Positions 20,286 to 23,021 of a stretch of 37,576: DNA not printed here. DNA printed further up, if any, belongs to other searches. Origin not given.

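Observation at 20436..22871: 811-aa membrane protein combining an acid-free polybasic region with C-terminal LRV-type repeats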

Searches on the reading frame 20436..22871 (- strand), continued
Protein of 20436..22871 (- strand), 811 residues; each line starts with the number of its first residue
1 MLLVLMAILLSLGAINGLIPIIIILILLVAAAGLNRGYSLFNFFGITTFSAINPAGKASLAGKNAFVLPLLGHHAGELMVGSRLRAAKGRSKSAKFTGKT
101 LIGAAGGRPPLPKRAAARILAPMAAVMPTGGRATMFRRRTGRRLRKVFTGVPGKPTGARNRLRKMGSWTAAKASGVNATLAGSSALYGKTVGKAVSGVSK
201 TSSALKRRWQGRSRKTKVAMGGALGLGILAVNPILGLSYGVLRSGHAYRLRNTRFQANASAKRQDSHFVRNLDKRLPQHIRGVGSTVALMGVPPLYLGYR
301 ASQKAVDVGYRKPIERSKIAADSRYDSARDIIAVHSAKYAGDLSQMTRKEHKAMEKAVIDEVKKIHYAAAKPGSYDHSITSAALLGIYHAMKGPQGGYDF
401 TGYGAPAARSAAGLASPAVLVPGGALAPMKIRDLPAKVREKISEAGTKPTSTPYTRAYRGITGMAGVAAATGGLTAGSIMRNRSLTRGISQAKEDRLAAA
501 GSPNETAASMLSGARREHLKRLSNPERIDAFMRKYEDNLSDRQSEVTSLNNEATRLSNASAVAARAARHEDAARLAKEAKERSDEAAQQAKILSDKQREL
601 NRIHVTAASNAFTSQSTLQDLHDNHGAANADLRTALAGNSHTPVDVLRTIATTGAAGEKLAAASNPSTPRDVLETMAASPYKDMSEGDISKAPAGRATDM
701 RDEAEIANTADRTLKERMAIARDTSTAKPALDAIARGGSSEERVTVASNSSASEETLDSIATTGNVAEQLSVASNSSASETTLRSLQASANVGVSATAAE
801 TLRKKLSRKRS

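Call 82: search_protein_families(library=pfam, alignment_id=A2, max_evalue=0.01)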
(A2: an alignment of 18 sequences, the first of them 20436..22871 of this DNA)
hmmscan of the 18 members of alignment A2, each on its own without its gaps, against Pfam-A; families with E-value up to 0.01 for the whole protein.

A. member 1, window:20436-22871:- (811 aa): 2 families
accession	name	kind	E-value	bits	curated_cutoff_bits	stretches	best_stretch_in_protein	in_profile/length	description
PF01816.23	LRV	-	1.3e-08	35.1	21.6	0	660-680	5-25/26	Leucine rich repeat variant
PF25591.1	LRV_2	-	0.0003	21.1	27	0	607-656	6-51/61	Leucine Rich Repeat Variant domain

B. families by the number of members that match (of 18 scanned): 4 families
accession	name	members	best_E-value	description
PF01816.23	LRV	5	1.3e-08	Leucine rich repeat variant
PF25591.1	LRV_2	2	0.0003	Leucine Rich Repeat Variant domain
PF13441.11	Gly-zipper_YMGG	1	0.0058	YMGG-like Gly-zipper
PF12021.13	DUF3509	1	0.006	Protein of unknown function (DUF3509)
